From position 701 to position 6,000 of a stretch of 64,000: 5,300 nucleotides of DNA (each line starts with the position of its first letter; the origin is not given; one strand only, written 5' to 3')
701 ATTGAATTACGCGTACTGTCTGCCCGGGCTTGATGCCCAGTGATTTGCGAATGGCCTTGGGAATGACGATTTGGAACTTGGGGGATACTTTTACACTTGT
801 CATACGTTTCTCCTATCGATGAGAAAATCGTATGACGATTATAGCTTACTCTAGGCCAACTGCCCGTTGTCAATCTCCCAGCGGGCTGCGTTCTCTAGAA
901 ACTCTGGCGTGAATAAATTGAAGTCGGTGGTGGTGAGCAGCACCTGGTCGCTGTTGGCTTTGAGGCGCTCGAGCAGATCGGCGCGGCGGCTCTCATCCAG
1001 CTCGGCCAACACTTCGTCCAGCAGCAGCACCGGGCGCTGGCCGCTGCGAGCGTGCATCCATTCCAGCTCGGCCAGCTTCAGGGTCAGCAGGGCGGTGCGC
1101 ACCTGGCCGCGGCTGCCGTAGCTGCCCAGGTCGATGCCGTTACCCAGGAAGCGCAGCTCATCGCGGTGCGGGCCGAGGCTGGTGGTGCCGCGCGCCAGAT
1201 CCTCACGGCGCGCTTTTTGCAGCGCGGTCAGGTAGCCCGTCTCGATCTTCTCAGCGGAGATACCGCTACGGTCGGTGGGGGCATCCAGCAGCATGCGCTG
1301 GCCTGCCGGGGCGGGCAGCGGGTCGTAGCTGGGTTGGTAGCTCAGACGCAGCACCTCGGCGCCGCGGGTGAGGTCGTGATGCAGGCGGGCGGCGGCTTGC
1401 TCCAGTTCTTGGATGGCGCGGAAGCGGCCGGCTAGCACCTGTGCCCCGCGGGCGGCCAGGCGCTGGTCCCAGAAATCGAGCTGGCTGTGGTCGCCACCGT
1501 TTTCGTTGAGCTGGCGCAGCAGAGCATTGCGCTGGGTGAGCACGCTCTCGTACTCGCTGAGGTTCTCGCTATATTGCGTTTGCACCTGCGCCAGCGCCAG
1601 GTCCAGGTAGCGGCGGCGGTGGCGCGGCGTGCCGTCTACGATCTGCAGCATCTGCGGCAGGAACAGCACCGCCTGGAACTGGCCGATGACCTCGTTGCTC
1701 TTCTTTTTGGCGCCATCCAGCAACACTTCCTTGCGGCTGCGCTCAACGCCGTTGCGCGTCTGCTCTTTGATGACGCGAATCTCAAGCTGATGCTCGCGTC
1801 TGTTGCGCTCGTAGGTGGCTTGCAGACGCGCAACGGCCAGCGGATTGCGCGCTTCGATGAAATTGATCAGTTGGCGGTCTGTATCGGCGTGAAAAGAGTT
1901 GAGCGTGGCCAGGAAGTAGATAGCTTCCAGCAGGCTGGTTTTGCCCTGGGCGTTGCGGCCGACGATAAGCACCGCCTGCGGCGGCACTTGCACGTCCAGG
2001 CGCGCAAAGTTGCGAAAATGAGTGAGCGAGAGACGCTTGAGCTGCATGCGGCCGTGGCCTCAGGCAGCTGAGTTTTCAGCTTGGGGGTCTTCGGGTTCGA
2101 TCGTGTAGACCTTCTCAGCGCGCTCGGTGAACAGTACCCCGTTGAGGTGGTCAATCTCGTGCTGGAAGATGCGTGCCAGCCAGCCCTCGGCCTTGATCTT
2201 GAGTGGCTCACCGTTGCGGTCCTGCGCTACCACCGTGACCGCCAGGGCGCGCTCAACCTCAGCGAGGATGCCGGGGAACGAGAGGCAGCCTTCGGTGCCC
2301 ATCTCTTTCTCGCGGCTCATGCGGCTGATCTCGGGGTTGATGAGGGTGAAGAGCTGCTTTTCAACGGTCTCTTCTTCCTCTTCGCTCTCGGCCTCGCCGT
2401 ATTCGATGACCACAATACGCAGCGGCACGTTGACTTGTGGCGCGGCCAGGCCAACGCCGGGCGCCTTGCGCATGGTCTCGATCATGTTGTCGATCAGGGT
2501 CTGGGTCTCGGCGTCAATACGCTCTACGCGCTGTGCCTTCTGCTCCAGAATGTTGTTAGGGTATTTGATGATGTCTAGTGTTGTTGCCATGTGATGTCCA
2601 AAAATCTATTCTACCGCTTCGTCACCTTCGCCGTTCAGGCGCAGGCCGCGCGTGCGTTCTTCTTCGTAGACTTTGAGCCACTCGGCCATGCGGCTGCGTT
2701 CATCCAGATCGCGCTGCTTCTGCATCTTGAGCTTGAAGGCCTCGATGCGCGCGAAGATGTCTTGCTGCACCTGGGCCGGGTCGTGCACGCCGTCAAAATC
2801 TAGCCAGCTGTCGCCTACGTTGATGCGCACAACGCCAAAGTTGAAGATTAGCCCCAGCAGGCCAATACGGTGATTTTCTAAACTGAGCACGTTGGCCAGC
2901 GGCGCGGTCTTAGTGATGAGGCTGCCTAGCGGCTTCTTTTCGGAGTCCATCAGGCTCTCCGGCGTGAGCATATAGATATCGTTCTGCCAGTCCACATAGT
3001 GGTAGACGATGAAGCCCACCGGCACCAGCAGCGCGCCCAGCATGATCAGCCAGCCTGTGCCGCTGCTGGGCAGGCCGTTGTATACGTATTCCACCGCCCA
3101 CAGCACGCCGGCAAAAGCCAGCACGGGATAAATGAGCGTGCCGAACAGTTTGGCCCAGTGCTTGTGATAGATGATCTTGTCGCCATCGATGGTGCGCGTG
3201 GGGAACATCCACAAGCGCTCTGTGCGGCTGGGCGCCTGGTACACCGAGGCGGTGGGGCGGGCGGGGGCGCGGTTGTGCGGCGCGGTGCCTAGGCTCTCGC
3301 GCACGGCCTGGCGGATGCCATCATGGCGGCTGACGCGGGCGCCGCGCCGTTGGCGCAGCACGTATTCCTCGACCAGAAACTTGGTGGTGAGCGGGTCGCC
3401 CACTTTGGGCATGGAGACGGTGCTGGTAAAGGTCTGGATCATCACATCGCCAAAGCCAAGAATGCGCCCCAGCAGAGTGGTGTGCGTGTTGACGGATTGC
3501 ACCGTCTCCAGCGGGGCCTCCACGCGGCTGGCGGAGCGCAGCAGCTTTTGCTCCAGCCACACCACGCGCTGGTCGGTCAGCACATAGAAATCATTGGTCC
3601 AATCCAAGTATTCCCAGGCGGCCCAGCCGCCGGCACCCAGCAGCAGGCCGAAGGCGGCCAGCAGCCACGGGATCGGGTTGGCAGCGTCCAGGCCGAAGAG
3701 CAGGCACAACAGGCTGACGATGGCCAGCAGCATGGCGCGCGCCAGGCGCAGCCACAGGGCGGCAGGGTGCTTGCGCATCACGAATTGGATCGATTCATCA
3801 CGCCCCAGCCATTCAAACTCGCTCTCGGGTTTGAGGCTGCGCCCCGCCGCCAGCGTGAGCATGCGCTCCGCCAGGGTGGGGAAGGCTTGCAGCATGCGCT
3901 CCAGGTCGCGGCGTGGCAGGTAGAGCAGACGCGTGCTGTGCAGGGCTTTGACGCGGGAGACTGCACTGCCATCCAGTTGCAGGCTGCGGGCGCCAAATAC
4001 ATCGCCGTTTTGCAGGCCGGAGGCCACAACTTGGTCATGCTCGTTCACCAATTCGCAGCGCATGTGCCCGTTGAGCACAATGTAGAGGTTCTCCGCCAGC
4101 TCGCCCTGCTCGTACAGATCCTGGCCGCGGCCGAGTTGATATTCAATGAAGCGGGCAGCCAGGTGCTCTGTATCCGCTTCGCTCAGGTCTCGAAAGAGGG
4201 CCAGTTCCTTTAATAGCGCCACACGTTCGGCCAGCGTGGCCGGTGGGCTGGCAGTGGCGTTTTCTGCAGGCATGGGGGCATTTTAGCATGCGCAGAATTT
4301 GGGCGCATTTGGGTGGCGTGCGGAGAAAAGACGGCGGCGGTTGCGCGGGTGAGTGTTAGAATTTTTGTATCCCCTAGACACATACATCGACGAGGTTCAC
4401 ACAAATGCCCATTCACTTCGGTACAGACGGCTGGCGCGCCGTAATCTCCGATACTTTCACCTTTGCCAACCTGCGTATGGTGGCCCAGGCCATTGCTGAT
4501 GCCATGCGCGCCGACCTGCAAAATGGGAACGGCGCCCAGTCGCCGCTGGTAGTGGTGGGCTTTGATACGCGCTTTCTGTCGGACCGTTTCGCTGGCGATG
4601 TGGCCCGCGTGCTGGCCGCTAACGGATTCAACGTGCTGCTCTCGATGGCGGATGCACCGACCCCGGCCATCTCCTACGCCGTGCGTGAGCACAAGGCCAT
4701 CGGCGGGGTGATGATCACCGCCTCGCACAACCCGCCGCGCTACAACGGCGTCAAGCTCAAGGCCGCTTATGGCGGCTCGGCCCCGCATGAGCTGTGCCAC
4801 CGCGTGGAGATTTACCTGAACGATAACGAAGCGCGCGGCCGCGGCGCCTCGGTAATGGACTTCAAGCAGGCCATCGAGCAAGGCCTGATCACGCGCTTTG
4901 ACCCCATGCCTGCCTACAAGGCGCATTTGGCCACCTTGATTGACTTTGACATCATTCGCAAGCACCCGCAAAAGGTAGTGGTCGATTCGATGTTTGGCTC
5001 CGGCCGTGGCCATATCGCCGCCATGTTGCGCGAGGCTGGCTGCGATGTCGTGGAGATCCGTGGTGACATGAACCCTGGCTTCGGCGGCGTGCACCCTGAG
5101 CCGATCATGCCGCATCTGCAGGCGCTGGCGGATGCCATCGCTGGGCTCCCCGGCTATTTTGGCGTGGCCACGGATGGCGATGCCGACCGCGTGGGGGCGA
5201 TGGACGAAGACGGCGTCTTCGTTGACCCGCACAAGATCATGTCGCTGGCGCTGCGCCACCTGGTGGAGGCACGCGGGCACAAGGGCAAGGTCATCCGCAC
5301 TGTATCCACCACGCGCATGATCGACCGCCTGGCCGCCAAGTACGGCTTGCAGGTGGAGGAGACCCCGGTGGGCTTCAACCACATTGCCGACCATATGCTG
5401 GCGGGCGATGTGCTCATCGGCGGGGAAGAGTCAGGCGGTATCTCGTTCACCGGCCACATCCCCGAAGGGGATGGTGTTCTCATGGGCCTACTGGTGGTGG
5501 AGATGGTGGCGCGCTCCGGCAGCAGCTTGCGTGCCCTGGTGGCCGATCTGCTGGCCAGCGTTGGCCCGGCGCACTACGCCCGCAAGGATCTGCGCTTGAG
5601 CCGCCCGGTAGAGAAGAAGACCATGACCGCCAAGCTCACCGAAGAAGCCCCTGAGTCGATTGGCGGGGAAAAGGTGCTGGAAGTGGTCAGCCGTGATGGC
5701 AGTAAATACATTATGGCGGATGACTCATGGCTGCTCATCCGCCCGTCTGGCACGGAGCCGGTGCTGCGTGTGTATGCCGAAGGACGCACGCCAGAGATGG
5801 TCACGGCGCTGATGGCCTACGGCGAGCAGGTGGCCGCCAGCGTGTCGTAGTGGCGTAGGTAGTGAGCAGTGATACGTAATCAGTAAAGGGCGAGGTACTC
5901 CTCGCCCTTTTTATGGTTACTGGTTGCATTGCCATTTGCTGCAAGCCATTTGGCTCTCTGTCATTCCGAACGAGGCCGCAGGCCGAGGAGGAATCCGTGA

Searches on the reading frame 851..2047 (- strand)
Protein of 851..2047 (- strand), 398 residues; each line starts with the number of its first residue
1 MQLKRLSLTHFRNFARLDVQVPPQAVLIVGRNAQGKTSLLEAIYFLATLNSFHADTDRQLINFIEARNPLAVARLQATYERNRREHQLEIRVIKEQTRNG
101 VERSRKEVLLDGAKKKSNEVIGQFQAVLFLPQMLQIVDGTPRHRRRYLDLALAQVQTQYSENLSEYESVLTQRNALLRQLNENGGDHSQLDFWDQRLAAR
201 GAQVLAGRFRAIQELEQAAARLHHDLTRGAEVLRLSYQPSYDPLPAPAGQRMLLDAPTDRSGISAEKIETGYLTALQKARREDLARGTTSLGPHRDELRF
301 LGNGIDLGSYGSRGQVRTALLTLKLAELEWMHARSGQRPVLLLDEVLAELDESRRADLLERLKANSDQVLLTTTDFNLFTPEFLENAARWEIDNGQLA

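Call 54: search_protein_families(library=pfam, proteins=[window:851-2047:-], max_evalue=0.00001)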
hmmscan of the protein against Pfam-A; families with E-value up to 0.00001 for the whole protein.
window:851-2047:- (398 aa): 4 families
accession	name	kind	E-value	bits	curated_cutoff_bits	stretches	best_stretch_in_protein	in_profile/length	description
PF02463.25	SMC_N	-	5.3e-23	82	40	1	3-377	2-200/220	RecF/RecN/SMC N terminal domain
PF13175.12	AAA_15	-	8e-10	39.3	32.1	1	1-120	1-92/374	AAA ATPase domain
PF13476.12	AAA_23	-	5.1e-09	37.5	27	1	5-166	1-166/201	AAA domain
PF13304.12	AAA_21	-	1.7e-08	35.3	27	0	28-52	4-26/304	AAA domain, putative AbiEii toxin, Type IV TA system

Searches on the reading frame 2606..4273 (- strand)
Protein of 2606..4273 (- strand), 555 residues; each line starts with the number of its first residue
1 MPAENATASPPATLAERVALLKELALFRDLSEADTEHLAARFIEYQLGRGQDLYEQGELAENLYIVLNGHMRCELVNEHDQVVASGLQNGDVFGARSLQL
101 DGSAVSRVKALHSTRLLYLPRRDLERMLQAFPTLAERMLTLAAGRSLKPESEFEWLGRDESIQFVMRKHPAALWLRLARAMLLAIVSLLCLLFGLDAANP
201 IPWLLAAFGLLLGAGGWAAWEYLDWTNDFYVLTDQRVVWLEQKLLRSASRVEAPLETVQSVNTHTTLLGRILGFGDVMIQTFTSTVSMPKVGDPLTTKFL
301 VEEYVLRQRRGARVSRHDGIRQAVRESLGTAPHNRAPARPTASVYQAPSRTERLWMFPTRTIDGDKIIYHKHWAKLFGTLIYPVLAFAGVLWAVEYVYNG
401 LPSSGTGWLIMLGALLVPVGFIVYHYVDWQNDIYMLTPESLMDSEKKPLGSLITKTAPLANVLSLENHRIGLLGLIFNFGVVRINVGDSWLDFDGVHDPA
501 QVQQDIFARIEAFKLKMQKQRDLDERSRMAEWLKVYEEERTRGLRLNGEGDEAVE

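Call 54: search_protein_families(library=pfam, proteins=[window:2606-4273:-], max_evalue=0.00001)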
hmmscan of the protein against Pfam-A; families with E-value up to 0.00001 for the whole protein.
window:2606-4273:- (555 aa): 1 family
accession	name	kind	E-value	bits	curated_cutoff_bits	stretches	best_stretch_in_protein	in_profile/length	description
PF00027.35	cNMP_binding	-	2.7e-12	46.9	27.5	1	47-130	4-88/89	Cyclic nucleotide-binding domain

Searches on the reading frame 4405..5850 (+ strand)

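Call 54: search_protein_families(library=pfam, proteins=[window:4405-5850:+], max_evalue=0.00001)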
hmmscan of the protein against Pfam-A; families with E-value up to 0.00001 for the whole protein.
window:4405-5850:+ (481 aa): 4 families
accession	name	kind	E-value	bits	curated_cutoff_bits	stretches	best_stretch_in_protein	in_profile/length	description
PF02878.22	PGM_PMM_I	-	2e-36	125.2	22.5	1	4-140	3-133/138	Phosphoglucomutase/phosphomannomutase, alpha/beta/alpha domain I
PF02880.22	PGM_PMM_III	-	4.8e-30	104.5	20.7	1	274-383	1-112/115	Phosphoglucomutase/phosphomannomutase, alpha/beta/alpha domain III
PF02879.22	PGM_PMM_II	-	6.9e-21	75.2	29.3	1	170-270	2-103/103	Phosphoglucomutase/phosphomannomutase, alpha/beta/alpha domain II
PF00408.26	PGM_PMM_IV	-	8.4e-11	42.2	23.1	1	435-469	27-61/68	Phosphoglucomutase/phosphomannomutase, C-terminal domain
